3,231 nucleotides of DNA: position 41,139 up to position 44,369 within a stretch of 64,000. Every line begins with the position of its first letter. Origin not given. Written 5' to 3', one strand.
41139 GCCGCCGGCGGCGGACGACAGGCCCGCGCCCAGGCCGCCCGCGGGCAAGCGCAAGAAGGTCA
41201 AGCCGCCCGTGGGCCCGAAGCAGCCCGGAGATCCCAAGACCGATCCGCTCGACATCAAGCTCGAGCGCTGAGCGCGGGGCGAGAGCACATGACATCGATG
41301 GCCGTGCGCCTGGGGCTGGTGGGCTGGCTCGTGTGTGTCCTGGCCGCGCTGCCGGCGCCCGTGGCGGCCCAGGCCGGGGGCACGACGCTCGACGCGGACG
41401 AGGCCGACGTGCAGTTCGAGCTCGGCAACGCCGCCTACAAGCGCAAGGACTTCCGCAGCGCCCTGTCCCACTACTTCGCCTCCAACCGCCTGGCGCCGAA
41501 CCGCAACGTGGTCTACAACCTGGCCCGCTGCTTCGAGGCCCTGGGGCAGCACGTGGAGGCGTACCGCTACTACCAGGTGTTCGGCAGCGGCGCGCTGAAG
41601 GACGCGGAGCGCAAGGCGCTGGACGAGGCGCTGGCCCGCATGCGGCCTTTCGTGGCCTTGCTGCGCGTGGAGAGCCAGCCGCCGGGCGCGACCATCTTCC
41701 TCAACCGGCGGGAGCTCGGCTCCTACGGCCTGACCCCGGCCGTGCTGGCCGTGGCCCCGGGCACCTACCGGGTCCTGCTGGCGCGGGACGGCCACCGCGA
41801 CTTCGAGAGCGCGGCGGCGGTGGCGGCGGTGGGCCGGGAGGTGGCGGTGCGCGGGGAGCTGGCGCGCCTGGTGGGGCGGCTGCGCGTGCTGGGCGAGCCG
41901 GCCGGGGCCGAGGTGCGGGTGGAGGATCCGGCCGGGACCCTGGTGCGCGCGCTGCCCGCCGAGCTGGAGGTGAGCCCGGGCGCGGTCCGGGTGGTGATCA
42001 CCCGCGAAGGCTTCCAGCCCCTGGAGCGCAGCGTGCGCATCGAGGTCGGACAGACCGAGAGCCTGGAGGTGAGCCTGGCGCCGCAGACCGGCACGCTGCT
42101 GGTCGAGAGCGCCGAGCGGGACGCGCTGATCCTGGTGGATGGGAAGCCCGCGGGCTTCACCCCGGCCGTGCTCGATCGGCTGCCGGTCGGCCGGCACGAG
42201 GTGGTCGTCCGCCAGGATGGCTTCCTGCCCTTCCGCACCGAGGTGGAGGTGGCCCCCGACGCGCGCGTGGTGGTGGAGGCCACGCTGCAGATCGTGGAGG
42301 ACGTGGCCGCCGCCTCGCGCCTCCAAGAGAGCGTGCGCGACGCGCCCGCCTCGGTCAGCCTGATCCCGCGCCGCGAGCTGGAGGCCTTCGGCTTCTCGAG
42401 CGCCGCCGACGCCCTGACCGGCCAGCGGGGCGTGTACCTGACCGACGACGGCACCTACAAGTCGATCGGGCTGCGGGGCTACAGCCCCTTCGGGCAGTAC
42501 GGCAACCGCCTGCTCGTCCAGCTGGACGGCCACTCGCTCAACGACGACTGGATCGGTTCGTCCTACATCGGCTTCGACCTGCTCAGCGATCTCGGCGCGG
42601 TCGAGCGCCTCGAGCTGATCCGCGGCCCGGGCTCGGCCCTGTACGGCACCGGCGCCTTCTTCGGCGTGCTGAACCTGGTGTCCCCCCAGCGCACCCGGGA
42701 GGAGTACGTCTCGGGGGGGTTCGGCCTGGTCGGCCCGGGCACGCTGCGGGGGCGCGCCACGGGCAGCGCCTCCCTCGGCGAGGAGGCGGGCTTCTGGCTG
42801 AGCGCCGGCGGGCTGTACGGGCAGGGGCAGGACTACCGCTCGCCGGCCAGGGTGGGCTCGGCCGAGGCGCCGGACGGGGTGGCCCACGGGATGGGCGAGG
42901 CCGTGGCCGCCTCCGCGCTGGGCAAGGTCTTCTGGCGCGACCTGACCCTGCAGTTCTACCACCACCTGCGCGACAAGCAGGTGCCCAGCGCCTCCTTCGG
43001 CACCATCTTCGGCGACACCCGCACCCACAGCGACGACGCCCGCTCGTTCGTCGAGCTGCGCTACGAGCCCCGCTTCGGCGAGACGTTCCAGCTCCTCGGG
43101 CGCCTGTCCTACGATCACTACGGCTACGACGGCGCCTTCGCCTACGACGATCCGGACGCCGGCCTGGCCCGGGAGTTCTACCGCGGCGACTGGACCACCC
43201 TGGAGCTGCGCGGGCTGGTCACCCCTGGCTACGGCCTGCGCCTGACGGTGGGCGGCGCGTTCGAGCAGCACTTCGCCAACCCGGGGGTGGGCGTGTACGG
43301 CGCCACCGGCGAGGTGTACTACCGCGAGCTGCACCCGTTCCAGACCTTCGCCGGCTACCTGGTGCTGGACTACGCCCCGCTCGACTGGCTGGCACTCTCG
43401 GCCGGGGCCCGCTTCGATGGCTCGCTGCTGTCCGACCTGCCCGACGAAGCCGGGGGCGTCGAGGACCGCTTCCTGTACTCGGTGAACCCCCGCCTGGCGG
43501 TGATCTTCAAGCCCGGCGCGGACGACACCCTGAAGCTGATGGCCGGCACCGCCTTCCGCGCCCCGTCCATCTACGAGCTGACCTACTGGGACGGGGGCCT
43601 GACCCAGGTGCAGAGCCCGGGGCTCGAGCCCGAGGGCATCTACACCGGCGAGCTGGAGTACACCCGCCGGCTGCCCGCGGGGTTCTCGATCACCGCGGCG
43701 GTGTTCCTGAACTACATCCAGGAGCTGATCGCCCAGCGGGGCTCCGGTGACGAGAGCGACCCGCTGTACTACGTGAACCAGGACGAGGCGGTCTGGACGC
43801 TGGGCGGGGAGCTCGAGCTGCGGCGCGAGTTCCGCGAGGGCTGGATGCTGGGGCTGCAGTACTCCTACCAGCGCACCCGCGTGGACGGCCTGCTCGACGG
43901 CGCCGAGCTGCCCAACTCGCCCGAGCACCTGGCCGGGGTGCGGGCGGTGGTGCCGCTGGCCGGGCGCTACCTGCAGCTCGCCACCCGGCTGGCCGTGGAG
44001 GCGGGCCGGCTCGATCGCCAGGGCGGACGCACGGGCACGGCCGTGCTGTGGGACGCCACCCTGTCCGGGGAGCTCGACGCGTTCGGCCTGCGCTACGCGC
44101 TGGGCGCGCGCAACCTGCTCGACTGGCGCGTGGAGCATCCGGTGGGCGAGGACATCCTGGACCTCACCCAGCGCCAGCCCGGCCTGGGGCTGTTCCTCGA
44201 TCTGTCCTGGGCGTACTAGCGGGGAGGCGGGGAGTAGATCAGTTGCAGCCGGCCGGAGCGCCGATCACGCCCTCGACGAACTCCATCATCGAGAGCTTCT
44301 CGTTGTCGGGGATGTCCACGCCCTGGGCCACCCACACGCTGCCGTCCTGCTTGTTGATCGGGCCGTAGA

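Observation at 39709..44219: Ser/Thr kinase immediately upstream of a TonB-dependent receptor that carries TPR and three PEGA domains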

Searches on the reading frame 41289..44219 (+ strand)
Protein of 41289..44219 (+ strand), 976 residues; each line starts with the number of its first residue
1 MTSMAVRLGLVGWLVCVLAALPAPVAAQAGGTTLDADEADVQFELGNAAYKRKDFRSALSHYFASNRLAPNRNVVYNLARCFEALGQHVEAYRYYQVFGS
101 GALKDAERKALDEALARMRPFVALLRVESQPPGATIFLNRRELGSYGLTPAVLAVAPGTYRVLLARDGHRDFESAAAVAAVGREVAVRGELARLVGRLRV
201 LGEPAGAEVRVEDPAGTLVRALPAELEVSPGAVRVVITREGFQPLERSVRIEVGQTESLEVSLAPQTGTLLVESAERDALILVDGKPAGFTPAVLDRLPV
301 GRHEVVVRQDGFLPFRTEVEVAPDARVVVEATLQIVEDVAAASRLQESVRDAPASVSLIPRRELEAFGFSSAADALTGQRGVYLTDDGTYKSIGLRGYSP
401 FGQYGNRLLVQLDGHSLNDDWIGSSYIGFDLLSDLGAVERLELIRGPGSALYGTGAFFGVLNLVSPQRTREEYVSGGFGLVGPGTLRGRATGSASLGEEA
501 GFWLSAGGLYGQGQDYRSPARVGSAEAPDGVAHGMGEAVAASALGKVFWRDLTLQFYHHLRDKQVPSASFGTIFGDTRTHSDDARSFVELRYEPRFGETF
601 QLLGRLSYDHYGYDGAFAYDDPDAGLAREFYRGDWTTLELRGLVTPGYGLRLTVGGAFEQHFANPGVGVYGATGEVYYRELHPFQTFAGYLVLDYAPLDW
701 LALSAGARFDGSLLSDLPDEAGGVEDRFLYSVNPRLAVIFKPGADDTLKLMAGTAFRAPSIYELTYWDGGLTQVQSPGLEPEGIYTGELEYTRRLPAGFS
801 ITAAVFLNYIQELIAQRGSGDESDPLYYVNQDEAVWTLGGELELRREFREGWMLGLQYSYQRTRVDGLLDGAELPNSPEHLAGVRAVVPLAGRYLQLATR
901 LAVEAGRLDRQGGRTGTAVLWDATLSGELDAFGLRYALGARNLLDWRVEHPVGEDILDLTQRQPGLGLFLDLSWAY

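Call 6: search_protein_families(library=pfam, proteins=[window:41289-44219:+], max_evalue=0.1)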
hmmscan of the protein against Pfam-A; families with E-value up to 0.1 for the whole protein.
window:41289-44219:+ (976 aa): 8 families
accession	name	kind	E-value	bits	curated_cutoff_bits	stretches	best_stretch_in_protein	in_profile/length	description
PF08308.17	PEGA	-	9.6e-29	99.6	20.8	3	268-335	2-69/71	PEGA domain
PF00593.30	TonB_dep_Rec_b-barrel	-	3e-27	97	27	1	570-943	47-436/436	TonB dependent receptor-like, beta-barrel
PF07715.20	Plug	-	4.2e-18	66.3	23.9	1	349-460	2-107/107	TonB-dependent Receptor Plug Domain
PF13620.12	CarboxypepD_reg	-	2e-09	38.1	32.3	2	228-263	45-81/82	Carboxypeptidase regulatory-like domain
PF00515.34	TPR_1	-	0.00018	21.6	27.8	0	76-96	5-25/34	Tetratricopeptide repeat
PF07719.23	TPR_2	-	0.00021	21.6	27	0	39-62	1-24/34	Tetratricopeptide repeat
PF13174.12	TPR_6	-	0.013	16.5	26.3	0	76-98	4-26/33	Tetratricopeptide repeat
PF13176.12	TPR_7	-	0.05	14.2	27.9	0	76-96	3-23/36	Tetratricopeptide repeat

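Call 7: search_protein_families(library=ncbifam, proteins=[window:41289-44219:+], max_evalue=0.1)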
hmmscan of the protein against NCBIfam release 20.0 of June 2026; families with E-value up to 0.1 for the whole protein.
window:41289-44219:+ (976 aa): 29 families (the best 25 are shown)
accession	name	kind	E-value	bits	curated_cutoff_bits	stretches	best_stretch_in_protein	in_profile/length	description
NF010010.0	PRK13483.1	equivalog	1.2e-25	89.6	927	2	338-468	36-165/660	ligand-gated channel protein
TIGR01785.1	TonB-hemin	subfamily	4.2e-24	85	316.85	2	341-464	7-127/677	TonB-dependent heme/hemoglobin receptor family protein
TIGR01783.1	TonB-siderophor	subfamily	4.7e-24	85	223.5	2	351-610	1-256/649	TonB-dependent siderophore receptor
TIGR01786.1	TonB-hemlactrns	subfamily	7.1e-20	70.9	323.75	2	680-866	384-590/719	TonB-dependent hemoglobin/transferrin/lactoferrin family receptor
NF010011.0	PRK13484.1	equivalog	1.2e-16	60.2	1197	1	339-482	34-174/682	IreA family TonB-dependent siderophore receptor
NF010038.0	PRK13513.1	equivalog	1.4e-15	56.9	942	1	339-467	39-166/659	ligand-gated channel protein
TIGR01779.1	TonB-B12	equivalog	6e-15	54.8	599.7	1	335-554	28-238/614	TonB-dependent vitamin B12 receptor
NF010012.0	PRK13486.1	equivalog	2.7e-14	52.5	924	2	336-468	24-160/696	TonB-dependent receptor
NF007478.2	PRK10064.1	equivalog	9.8e-14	50.5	745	1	339-465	34-157/663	catecholate siderophore receptor CirA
NF053590.1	TonB_dep_TOL0244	equivalog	1.2e-11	44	645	1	339-465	15-139/604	TOL_0244 family TonB-dependent receptor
NF050067.1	TonBEntbctnRecCfrA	equivalog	5.1e-11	41.6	1200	1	329-466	20-158/698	TonB-dependent ferric enterobactin receptor CfrA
NF007465.0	PRK10044.1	equivalog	3.4e-10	38.8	803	1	338-471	65-192/726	ferrichrome porin FhuA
NF007926.1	PRK10641.1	equivalog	3.6e-09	35.7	836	1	339-482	31-170/617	TonB-dependent vitamin B12 receptor BtuB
NF041535.1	TonB_rec_PqqU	equivalog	4.8e-07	28.4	1200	2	433-501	98-167/676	TonB-dependent receptor PqqU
NF049945.1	TonB_dep_FCYXU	equivalog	2.1e-06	26.6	825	1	403-467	103-168/697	TonB-dependent receptor, FCYXU motif-type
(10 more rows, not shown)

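Call 8: find_homologous_proteins(query=window:41289-44219:+)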
Query window:41289-44219:+ (976 aa): 1207 proteins with E <= 0.001 among 8000 candidates; the best 120 are listed.
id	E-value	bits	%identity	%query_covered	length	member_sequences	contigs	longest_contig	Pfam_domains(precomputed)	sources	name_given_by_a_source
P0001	0.0e+0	1787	100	82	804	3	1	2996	PF07715.21,PF08308.18,PF13620.13,PF00593.31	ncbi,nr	ncbi:MAG TPA: TonB-dependent receptor, partial [Myxococcota bacterium]|nr:TonB-dependent receptor [M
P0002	0.0e+0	1580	72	99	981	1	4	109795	PF07715.21,PF08308.18,PF13620.13,PF00593.31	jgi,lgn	jgi:outer membrane receptor protein involved in Fe transport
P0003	0.0e+0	1327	62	99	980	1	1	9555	PF07715.21,PF08308.18,PF13620.13,PF00593.31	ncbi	-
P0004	0.0e+0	1292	60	98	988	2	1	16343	PF07715.21,PF08308.18,PF13620.13,PF00593.31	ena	-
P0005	0.0e+0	1271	57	99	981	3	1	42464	PF07715.21,PF08308.18,PF13620.13,PF00593.31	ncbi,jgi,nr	ncbi:MAG: TonB-dependent receptor [Deltaproteobacteria bacterium]|nr:TonB-dependent receptor [Deltap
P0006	0.0e+0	1271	60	98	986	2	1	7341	PF07715.21,PF08308.18,PF13620.13,PF00593.31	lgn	-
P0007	0.0e+0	1193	57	96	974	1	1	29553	PF07715.21,PF08308.18,PF13620.13,PF00593.31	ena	-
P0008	0.0e+0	1144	55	100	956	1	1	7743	PF07715.21,PF08308.18,PF21033.5,PF13620.13,PF00593.31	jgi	jgi:outer membrane receptor for ferrienterochelin and colicin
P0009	0.0e+0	1136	55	98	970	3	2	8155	PF07715.21,PF08308.18,PF13620.13,PF00593.31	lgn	-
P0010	0.0e+0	1133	54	97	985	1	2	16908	PF07715.21,PF08308.18,PF13620.13,PF00593.31,PF07719.24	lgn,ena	-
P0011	0.0e+0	1116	53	100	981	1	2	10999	PF07715.21,PF08308.18,PF13620.13,PF00593.31,PF07719.24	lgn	-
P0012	0.0e+0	1113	54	96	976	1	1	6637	PF07715.21,PF08308.18,PF13620.13,PF00593.31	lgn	-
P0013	0.0e+0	1110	54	98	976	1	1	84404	PF07715.21,PF08308.18,PF13620.13,PF00593.31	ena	-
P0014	0.0e+0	1105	52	100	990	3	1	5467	PF07715.21,PF08308.18,PF13432.13,PF13620.13,PF00593.31,PF07719.24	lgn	-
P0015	0.0e+0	1092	54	99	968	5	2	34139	PF07715.21,PF08308.18,PF13620.13,PF00593.31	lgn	-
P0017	0.0e+0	1083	55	96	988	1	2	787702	PF07715.21,PF08308.18,PF13620.13,PF00593.31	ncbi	-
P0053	5.9e-246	837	45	99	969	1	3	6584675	PF07715.21,PF00515.35,PF08308.18,PF13620.13,PF00593.31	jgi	-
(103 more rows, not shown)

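Call 15: find_encoding_contigs(protein=P0002, flank=8000, max_places=2)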
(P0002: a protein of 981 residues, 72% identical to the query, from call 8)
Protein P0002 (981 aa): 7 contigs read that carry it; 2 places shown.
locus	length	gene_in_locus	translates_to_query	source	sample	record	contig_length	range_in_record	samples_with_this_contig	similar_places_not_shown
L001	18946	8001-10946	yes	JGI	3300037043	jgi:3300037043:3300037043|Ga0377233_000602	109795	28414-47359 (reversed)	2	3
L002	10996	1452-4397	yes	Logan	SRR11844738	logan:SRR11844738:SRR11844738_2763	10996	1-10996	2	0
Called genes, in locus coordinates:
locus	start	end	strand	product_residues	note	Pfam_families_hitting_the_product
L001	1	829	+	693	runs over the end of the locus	PF00999:Na_H_Exchanger, PF02254:TrkA_N, PF02080:TrkA_C (weak)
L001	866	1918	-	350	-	PF00089:Trypsin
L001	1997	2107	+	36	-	-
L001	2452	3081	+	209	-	PF04542:Sigma70_r2 (weak), PF04545:Sigma70_r4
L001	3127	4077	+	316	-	PF04706:Dickkopf_N (weak)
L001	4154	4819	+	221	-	-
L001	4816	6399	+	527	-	PF00656:Peptidase_C14 (weak)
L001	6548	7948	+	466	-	PF00069:Pkinase, PF07714:PK_Tyr_Ser-Thr, PF01636:APH (faint)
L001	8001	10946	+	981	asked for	PF08308:PEGA, PF13620:CarboxypepD_reg (faint), PF08308:PEGA, PF07715:Plug, PF00593:TonB_dep_Rec_b-barrel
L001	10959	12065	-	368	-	PF02608:Bmp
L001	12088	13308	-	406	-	PF13433:Peripla_BP_5 (weak), PF13458:Peripla_BP_6, PF01094:ANF_receptor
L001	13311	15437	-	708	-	PF07715:Plug, PF00593:TonB_dep_Rec_b-barrel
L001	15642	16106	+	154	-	-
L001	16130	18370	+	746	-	PF09471:Peptidase_M64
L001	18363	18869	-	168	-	-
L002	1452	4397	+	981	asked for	PF08308:PEGA, PF13620:CarboxypepD_reg (faint), PF08308:PEGA, PF07715:Plug, PF00593:TonB_dep_Rec_b-barrel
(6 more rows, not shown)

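Call 16: find_encoding_contigs(protein=P0017, flank=8000, max_places=2)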
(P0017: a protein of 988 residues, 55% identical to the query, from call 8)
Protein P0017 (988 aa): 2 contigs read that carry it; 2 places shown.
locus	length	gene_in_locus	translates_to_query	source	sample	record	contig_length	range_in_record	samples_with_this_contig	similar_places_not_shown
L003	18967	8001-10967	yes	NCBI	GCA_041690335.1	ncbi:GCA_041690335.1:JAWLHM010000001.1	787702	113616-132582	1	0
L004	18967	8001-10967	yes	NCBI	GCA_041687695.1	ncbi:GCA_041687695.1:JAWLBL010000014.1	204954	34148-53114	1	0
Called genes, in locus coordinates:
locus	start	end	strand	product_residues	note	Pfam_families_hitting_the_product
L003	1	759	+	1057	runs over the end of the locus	-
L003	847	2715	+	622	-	PF01833:TIG (weak)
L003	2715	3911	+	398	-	-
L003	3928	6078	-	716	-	PF13598:DUF4139 (weak), PF00691:OmpA (weak)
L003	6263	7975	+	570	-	PF00069:Pkinase, PF03109:ABC1 (faint), PF07714:PK_Tyr_Ser-Thr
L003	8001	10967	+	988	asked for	PF08308:PEGA (weak), PF13620:CarboxypepD_reg (faint), PF08308:PEGA, PF07715:Plug, PF00593:TonB_dep_Rec_b-barrel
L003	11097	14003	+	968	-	PF00330:Aconitase, PF00694:Aconitase_C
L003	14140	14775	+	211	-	-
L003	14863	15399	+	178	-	PF00731:AIRC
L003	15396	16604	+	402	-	PF22660:RS_preATP-grasp-like, PF02222:ATP-grasp, PF02786:CPSase_L_D2, PF17769:PurK_C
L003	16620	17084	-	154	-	PF03364:Polyketide_cyc, PF28469:DUF8410 (faint)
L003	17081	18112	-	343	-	PF08496:Peptidase_S49_N, PF01343:Peptidase_S49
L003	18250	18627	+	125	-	-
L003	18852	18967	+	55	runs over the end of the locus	-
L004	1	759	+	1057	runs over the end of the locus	-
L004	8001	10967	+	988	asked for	PF08308:PEGA (weak), PF13620:CarboxypepD_reg (faint), PF08308:PEGA, PF07715:Plug, PF00593:TonB_dep_Rec_b-barrel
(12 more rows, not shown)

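Call 17: find_encoding_contigs(protein=P0053, flank=8000, max_places=2)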
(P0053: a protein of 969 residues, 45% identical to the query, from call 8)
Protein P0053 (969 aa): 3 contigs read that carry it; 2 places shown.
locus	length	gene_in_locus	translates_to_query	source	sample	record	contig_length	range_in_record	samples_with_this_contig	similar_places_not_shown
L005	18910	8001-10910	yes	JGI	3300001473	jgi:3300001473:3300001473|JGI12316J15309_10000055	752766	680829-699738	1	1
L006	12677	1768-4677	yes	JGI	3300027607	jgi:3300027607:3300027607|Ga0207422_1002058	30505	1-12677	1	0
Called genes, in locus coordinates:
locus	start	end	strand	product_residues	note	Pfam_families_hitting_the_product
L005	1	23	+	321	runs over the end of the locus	-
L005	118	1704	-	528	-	PF28550:DUF8436, PF00890:FAD_binding_2 (faint), PF01266:DAO (faint), PF07992:Pyr_redox_2 (faint), PF21688:FAD-depend_C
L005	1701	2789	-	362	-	PF00730:HhH-GPD, PF14815:NUDIX_4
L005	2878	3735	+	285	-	PF16267:DUF4920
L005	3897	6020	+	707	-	PF11617:Cu-binding_MopE (weak), PF00526:Dicty_CTDC (weak)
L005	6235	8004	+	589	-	PF00069:Pkinase, PF03109:ABC1 (faint), PF07714:PK_Tyr_Ser-Thr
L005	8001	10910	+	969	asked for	PF00515:TPR_1 (faint), PF08308:PEGA, PF13620:CarboxypepD_reg (faint), PF08308:PEGA, PF07715:Plug, PF00593:TonB_dep_Rec_b-barrel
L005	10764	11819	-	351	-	PF00561:Abhydrolase_1, PF12146:Hydrolase_4, PF12697:Abhydrolase_6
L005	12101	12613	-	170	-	-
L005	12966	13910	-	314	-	PF23381:Beta-prop_IFT122_1st, PF25391:WD40_Gbeta, PF24807:WD40_CDC20-Fz, PF23381:Beta-prop_IFT122_1st, PF25173:Beta-prop_WDR3_1st, PF23414:Beta-prop_EML_2, PF24814:WD40_Prp19, PF25175:Beta-prop_WDR5, +22 more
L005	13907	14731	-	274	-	PF17746:SfsA_N, PF03749:SfsA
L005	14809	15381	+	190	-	-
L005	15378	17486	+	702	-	PF00413:Peptidase_M10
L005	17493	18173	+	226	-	-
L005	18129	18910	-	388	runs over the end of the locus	PF10092:DUF2330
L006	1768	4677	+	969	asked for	PF00515:TPR_1 (faint), PF08308:PEGA, PF13620:CarboxypepD_reg (faint), PF08308:PEGA, PF07715:Plug, PF00593:TonB_dep_Rec_b-barrel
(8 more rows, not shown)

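Call 20: find_related_loci(query=A1, collection=genome_contigs, flank=6000)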
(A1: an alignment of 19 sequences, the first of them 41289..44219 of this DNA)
Query A1 (976 aa) in genome_contigs; peptide patterns used: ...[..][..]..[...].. (x = any residue, [..] = any of these).
599 stretches matched a pattern (row limit reached: there are more); 597 encode a relative of the query (tblastn E <= 1e-3); the best 80 are kept; 80 distinct loci.
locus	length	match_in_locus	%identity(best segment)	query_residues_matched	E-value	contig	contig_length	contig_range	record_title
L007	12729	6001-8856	55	23-976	0e+0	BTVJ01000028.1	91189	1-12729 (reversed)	MAG: Myxococcales bacterium AMX-MBFR-64 DNA, sequence028, whole genome shotgun sequence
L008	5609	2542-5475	51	1-976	0e+0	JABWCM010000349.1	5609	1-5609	MAG: Myxococcales bacterium isolate MAG_56 scaffold_18163, whole genome shotgun sequence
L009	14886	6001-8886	54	13-976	0e+0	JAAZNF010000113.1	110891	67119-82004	MAG: Myxococcales bacterium isolate AS27yjCOA_137 162180_AS27, whole genome shotgun sequence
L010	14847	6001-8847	55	36-975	0e+0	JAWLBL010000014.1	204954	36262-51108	MAG: Myxococcota bacterium isolate 15dZY3.bin.102 NODE_134_length_204954_cov_84.748378, whole genome shotgun sequence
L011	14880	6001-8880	55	16-976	0e+0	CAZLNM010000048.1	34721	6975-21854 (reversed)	MAG TPA_asm: uncultured Myxococcales bacterium isolate SRP278314_co2_58 genome assembly, contig: NODE_1747_length_34721_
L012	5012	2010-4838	54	36-976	0e+0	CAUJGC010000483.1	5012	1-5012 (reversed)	MAG: Myxococcota bacterium isolate KLAP81 genome assembly, contig: KLAP81_404345, whole genome shotgun sequence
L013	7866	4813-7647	50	33-972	0e+0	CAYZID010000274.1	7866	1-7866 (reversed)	MAG TPA_asm: uncultured Myxococcales bacterium isolate binchicken_co64_124 genome assembly, contig: NODE_6571_length_786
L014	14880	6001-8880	50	14-976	0e+0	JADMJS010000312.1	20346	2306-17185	MAG: Myxococcales bacterium isolate MAG_44 NODE_2445_length_20346_cov_8.589177, whole genome shotgun sequence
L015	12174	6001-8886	60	15-972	0e+0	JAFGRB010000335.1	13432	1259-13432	MAG: Deltaproteobacteria bacterium isolate Zod_Metabat.807 k87_9794536, whole genome shotgun sequence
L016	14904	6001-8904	57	13-976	0e+0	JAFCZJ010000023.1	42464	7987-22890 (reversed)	MAG: Deltaproteobacteria bacterium isolate AB_03_Bin_195 AB_03_Bin_195_scaffold_148, whole genome shotgun sequence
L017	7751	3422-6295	45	14-976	0e+0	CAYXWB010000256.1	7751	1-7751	MAG TPA_asm: uncultured Bradymonadales bacterium isolate SRP220891_co3_74 genome assembly, contig: NODE_16809_length_775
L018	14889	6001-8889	44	20-973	0e+0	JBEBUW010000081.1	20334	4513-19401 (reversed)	MAG: Lujinxingia vulgaris isolate T2.bin.228 NODE_8893_length_20334_cov_10.351447, whole genome shotgun sequence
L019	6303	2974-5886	45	6-973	0e+0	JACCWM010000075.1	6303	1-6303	MAG: Lujinxingiaceae bacterium isolate MGR_bin152 SD2897-2912_k127_8457476, whole genome shotgun sequence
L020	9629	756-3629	45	23-976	0e+0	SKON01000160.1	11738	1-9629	MAG: Myxococcales bacterium isolate CSSed162cmA_33 CSSed16-2cmA-18213, whole genome shotgun sequence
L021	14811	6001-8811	45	19-976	0e+0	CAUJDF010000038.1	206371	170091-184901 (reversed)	MAG: Myxococcota bacterium isolate KLAP118 genome assembly, contig: KLAP118_597895, whole genome shotgun sequence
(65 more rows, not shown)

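Call 41: predict_structure(alignment_id=A2)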
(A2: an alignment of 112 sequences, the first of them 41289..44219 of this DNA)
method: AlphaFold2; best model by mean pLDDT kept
length: 976 residues; sequences in the alignment: 112
mean_pLDDT: 92.6   pTM: 0.79
mean pLDDT of the five models: 92.6, 92.2, 92.0, 92.0, 90.7
residues with pLDDT >= 90: 827; 70-90: 113; 50-70: 14; < 50: 22
segments of 3 or more residues with pLDDT < 50: 1-9, 20-32
pLDDT, mean of each block of 10 residues (from residue 1): 40 53 39 68 93 94 91 93 94 92 89 92 92 89 89 91 88 90 90 86 92 88 91 91 91 89 93 95 96 95 95 95 96 90 83 96 97 97 95 94 87 95 93 96 90 90 91 95 96 96 98 96 96 97 98 98 96 97 98 97 98 97 95 98 96 97 96 95 96 97 97 94 94 97 98 96 94 95 97 97 98 94 95 97 96 97 97 97 98 96 97 97 97 97 97 95 96 97
secondary structure, 60 per line:
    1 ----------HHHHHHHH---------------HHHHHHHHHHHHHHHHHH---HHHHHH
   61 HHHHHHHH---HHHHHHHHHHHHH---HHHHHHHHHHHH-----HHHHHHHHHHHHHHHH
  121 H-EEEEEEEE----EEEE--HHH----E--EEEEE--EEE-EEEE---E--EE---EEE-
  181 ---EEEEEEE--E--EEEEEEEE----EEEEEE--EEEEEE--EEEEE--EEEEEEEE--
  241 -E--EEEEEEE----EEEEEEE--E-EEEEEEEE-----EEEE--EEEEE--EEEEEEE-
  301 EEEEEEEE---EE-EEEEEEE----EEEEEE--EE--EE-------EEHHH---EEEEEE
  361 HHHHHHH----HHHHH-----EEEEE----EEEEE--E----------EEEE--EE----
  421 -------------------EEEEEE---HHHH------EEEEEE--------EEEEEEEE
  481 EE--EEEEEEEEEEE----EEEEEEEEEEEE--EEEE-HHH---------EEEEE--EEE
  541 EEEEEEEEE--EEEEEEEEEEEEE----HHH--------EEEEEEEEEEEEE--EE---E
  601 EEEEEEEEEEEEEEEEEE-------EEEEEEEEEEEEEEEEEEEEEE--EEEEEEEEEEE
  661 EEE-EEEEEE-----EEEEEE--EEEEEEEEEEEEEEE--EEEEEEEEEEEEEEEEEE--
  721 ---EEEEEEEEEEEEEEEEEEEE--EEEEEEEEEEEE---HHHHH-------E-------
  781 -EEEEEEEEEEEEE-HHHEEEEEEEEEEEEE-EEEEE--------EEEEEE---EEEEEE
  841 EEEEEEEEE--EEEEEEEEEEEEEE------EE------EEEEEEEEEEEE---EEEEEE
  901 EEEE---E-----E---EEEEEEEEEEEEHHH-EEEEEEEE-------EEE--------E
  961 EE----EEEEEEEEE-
elements in order (helices of 4 or more, strands of 3 or more residues): H11-18 H34-51 H55-68 H72-84 H88-99 H105-121 E123-130 E135-138 E151-155 E158-160 E162-165 E177-179 E184-190 E196-203 E208-213 E216-221 E224-228 E231-238 E245-251 E256-262 E267-274 E280-283 E286-290 E293-299 E301-308 E315-321 E326-331 E355-360 H361-367 H372-376 E382-386 E391-395 E409-412 E440-445 H449-452 E459-464 E473-482 E485-495 E500-511 E514-517 E531-535 E538-549 E552-564 E580-592 E600-618 E626-647 E650-663 E665-670 E676-681 E684-698 E701-718 E724-743 E746-757 H761-765 E782-794 E799-811 E813-817 E826-831 E835-849 E852-865 E880-891 E895-904 E918-929 E934-941 E949-951 E960-962 E967-975
